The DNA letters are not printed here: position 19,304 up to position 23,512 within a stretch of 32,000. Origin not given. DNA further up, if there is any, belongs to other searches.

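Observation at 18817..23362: Adjacent small and giant coiled-coil proteins with the same C-terminal two-helix membrane hairpin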

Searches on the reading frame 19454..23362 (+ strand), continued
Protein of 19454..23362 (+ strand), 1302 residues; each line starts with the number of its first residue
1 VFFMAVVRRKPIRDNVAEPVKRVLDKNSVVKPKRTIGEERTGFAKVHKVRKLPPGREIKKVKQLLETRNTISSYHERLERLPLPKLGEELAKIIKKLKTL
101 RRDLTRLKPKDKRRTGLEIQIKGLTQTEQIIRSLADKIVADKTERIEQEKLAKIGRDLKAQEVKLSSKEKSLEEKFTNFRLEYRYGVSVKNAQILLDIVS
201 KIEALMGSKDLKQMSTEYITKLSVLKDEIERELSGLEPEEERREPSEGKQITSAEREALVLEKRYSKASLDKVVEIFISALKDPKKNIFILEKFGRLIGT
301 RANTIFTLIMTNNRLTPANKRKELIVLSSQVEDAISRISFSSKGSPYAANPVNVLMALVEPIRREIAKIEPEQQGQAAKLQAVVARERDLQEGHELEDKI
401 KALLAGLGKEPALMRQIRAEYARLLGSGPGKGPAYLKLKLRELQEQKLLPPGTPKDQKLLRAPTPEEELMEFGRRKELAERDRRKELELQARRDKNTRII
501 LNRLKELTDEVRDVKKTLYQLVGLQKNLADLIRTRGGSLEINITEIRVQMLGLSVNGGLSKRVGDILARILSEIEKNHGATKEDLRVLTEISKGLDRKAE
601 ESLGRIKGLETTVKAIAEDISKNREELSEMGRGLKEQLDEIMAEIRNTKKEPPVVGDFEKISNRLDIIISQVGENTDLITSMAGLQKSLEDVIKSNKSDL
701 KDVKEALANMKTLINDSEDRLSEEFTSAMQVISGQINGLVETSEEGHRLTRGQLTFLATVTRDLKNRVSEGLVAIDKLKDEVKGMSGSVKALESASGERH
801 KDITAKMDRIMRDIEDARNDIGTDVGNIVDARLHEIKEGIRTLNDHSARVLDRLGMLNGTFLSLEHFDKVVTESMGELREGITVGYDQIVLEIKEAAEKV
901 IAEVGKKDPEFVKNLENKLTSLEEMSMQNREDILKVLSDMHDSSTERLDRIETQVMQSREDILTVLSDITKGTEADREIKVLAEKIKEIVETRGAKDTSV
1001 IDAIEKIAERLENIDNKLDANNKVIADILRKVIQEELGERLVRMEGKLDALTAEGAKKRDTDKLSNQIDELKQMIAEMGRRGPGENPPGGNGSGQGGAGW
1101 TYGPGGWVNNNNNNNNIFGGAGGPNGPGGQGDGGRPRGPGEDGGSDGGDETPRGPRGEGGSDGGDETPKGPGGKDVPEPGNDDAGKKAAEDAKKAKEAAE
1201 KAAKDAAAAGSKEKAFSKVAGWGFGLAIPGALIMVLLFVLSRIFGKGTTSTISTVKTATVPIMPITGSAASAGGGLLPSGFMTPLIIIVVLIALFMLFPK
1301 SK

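Call 53: search_protein_families(library=pfam, proteins=[P0006, P0007, L031:1332-1919:+, L032:3064-3669:+], max_evalue=0.1)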
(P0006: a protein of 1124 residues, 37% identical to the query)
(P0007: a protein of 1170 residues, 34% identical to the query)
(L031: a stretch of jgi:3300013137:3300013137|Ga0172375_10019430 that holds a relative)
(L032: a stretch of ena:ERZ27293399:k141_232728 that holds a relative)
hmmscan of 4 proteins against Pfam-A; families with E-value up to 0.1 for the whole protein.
P0006 (1124 aa): 5 families
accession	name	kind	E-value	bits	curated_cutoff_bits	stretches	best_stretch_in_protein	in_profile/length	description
PF04513.17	Baculo_PEP_C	-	0.00084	19.8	38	1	830-919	17-99/140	Baculovirus polyhedron envelope protein, PEP, C terminus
PF11887.13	Mce4_CUP1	-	0.013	15.6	32.6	0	509-634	53-169/222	Cholesterol uptake porter CUP1 of Mce4, putative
PF04508.17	Pox_A_type_inc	-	0.017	15.4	21.4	0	93-113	2-22/23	Viral A-type inclusion protein repeat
PF12746.13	GNAT_acetyltran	-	0.069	13.2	26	0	773-866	45-143/243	GNAT acetyltransferase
PF20155.4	TMP_3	-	0.092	12.9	41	0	644-723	115-190/192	Tape measure protein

P0007 (1170 aa): 3 families
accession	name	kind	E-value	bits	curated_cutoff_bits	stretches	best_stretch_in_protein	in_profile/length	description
PF05377.16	FlaC_arch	-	0.00029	21.6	27.8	1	586-634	7-54/55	Flagella accessory protein C (FlaC)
PF04513.17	Baculo_PEP_C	-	0.0032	18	38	0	877-957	17-100/140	Baculovirus polyhedron envelope protein, PEP, C terminus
PF23714.1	Rv3627c_N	-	0.08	13.3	27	0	1094-1130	14-50/58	Carboxypeptidase Rv3627c-like, N-terminal domain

L031:1332-1919:+ (195 aa): 0 families

L032:3064-3669:+ (201 aa): 2 families
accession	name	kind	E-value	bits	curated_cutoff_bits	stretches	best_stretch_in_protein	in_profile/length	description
PF14264.12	Glucos_trans_II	-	0.0032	17.1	30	1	117-187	201-284/317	Glucosyl transferase GtrII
PF01080.22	Presenilin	-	0.043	13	34.3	1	38-184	245-369/408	Presenilin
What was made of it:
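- On Phage tape-measure protein: Pfam TMP_3 scored 12.9 bits against a cut-off of 41 (call 53).
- P0007 gives a sub-threshold FlaC_arch hit: 21.6 bits against a cut-off of 27.8 (call 53).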

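Call 60: find_related_loci(query=A1, collection=viral_contigs, flank=5000)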
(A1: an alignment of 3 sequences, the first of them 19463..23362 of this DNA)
Query A1 (1299 aa) in viral_contigs; peptide patterns used: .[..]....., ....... (x = any residue, [..] = any of these).
90 stretches matched a pattern, but none encodes a relative of the query by tblastn (E <= 1e-3).
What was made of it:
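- Tried and rejected: Nothing was found (call 60).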

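Call 68: predict_structure(alignment_id=A4)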
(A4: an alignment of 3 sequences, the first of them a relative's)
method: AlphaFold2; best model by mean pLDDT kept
length: 1124 residues; sequences in the alignment: 3
mean_pLDDT: 53.2   pTM: 0.25
mean pLDDT of the five models: 53.2, 52.7, 50.3, 48.0, 47.9
residues with pLDDT >= 90: 1; 70-90: 299; 50-70: 284; < 50: 540
segments of 3 or more residues with pLDDT < 50: 1-76, 224-263, 386-388, 390-392, 394-402, 472-492, 503-522, 549-551, 553-565, 608-620, 622-624, 660-665, 697-759, 773-777, 794-817, 842-844, 863-896, 946-1124
pLDDT, mean of each block of 10 residues (from residue 1): 35 41 30 28 28 30 32 48 71 84 86 76 79 77 71 83 80 85 77 74 84 75 45 32 31 33 58 81 77 76 86 81 83 88 74 66 81 80 56 46 63 77 79 74 77 80 74 37 39 50 45 38 52 53 51 44 50 58 57 55 49 40 51 55 57 55 48 60 58 51 42 38 35 35 35 41 50 50 62 44 46 46 53 59 51 61 44 40 34 47 71 74 68 74 49 33 25 26 27 27 30 25 28 24 24 37 33 24 24 28 35 38 31
secondary structure, 60 per line:
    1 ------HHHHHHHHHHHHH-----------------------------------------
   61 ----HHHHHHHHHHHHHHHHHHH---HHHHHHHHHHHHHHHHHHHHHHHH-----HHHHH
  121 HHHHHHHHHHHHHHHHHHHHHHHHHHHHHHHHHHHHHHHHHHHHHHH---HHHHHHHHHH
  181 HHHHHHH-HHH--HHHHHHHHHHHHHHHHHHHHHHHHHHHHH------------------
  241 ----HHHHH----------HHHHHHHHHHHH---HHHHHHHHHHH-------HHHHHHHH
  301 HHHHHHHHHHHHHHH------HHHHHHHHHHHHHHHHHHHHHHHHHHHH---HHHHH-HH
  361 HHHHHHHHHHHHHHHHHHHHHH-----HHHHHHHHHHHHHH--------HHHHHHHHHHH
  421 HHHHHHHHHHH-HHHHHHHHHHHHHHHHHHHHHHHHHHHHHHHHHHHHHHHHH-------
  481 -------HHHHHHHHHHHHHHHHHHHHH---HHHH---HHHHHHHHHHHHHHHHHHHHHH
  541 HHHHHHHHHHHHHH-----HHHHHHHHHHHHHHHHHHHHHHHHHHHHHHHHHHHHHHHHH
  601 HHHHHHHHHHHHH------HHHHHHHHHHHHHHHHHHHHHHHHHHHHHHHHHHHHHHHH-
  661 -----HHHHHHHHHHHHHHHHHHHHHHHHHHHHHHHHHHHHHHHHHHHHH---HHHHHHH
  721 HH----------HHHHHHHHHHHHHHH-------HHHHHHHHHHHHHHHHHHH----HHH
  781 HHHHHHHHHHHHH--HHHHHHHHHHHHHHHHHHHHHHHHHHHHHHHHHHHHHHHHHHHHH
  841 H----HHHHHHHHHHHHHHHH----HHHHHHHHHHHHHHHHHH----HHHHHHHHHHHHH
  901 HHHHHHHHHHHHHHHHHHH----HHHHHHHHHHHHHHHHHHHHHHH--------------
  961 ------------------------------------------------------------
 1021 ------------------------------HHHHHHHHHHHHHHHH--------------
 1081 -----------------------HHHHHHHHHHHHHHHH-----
elements in order (helices of 4 or more, strands of 3 or more residues): H7-19 H65-83 H87-110 H116-167 H171-187 H194-222 H245-249 H260-271 H275-285 H293-315 H322-349 H353-357 H359-382 H388-401 H410-431 H433-473 H488-508 H512-515 H519-554 H560-613 H620-659 H666-710 H714-722 H733-747 H755-773 H778-793 H796-841 H846-861 H866-883 H888-919 H924-946 H1051-1066 H1104-1119
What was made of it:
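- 20210..20782 (+): Central helical domain without heptad periodicity, about residues 250-440. The AF2 model of P0006 has pLDDT 74-88 over the equivalent residues 265-470 (call 68).
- All-alpha AF2 model: the head and linker are disordered, and there are two terminal helices (call 68).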
